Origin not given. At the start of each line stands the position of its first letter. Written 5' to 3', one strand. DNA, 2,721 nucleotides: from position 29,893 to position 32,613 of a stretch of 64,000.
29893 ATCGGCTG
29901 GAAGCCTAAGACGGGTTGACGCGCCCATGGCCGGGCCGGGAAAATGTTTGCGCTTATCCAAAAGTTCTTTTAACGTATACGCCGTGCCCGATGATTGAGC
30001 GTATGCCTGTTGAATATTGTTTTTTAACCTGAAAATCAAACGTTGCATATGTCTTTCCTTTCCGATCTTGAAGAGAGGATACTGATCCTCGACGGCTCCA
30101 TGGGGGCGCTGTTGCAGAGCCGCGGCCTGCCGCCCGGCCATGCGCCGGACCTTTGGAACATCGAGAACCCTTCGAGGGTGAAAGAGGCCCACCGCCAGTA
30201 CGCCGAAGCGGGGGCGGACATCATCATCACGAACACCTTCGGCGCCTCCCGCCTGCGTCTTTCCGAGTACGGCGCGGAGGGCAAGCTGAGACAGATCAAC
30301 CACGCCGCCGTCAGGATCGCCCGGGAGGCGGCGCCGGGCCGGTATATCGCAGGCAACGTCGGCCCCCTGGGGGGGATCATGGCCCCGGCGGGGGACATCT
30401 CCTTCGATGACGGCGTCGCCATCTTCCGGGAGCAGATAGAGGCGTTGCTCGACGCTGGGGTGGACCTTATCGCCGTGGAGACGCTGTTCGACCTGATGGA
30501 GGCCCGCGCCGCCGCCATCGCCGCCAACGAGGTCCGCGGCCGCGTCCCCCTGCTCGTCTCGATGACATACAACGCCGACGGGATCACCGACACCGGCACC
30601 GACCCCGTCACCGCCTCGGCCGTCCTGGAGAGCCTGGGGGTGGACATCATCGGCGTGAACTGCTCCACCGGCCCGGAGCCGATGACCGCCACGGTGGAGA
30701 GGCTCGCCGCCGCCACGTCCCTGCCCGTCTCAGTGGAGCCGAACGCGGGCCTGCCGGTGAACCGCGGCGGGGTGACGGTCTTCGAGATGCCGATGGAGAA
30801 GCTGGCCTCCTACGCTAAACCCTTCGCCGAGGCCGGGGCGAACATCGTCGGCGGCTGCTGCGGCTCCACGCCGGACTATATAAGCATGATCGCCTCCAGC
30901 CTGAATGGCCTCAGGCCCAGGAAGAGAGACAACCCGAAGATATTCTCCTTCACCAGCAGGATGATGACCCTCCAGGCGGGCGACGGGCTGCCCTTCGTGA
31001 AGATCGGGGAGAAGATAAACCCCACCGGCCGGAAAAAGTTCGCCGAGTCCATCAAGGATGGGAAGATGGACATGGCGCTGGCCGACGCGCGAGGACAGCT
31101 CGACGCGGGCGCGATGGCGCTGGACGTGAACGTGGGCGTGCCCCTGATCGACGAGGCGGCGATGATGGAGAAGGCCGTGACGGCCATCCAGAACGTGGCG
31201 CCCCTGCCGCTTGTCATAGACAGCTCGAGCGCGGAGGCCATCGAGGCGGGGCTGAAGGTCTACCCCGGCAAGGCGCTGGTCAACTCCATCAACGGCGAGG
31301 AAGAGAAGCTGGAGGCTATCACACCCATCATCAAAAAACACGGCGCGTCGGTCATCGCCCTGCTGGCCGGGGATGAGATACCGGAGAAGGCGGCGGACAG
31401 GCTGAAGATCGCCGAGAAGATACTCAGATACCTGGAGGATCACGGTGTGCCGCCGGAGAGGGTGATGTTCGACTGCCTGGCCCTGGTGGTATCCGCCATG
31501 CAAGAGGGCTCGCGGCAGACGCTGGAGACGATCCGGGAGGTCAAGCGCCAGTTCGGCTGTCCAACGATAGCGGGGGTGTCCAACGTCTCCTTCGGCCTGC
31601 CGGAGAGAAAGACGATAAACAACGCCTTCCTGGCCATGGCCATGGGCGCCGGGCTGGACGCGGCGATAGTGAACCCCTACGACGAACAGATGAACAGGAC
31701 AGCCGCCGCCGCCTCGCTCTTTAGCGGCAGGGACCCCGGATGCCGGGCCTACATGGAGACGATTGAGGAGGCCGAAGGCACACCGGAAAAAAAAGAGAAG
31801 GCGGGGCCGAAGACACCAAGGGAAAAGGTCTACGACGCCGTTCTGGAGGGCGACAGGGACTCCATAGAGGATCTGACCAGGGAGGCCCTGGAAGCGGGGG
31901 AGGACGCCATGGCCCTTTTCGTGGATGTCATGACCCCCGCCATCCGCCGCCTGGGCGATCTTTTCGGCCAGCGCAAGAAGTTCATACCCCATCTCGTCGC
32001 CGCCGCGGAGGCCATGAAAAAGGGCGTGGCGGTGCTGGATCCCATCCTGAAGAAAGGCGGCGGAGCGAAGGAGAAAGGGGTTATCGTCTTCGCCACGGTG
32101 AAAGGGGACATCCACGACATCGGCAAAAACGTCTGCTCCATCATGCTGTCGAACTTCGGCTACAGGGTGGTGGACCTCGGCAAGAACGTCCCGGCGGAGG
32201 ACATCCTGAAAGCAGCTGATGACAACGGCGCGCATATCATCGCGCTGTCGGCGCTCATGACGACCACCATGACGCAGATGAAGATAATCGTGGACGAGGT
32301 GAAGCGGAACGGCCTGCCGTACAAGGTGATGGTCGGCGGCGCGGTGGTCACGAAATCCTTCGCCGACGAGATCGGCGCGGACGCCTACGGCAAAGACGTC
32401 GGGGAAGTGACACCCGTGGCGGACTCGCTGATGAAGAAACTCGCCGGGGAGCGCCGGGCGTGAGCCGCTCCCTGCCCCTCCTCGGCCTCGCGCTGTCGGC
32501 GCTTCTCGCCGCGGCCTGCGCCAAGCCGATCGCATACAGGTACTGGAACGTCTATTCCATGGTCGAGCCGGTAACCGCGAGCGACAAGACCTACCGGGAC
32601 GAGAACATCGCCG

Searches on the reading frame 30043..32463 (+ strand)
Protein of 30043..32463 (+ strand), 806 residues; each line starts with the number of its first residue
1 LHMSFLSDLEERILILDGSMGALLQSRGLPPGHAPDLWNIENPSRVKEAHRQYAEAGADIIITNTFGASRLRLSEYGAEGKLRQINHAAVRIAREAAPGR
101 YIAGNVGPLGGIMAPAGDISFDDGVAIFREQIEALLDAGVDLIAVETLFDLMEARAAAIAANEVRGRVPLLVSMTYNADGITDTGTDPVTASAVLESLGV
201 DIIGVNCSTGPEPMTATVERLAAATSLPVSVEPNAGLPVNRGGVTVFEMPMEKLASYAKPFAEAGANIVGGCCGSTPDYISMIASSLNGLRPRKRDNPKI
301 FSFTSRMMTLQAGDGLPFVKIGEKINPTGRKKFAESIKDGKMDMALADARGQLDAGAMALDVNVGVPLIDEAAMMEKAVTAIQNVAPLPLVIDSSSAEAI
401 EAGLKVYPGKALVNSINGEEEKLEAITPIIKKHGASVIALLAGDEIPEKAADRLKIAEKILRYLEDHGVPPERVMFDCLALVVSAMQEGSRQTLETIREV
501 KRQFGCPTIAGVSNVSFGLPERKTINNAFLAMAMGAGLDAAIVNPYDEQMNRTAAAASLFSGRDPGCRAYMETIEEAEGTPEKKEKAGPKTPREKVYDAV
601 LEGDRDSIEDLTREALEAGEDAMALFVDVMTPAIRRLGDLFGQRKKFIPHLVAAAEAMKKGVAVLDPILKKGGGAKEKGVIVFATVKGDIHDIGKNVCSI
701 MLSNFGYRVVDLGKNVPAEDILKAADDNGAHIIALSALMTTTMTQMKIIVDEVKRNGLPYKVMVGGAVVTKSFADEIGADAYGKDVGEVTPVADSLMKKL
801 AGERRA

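Call 25: search_protein_families(library=pfam, proteins=[window:30043-32463:+], max_evalue=0.001)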
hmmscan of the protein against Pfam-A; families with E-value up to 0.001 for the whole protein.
window:30043-32463:+ (806 aa): 5 families
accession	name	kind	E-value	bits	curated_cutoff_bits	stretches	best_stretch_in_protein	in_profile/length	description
PF02574.22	S-methyl_trans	-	8e-74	249.5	22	1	14-285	1-281/283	Homocysteine S-methyltransferase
PF00809.28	Pterin_bind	-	4.4e-33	115.4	25.5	1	323-544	2-244/244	Pterin binding enzyme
PF02310.24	B12-binding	-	3.6e-26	91.8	32.1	1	680-785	2-115/121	B12 binding domain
PF02607.22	B12-binding_2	-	6.9e-20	71.5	23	1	593-665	2-73/74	B12 binding domain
PF03599.22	CdhD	-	0.00012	21.4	24.8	0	332-443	47-152/387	CO dehydrogenase/acetyl-CoA synthase delta subunit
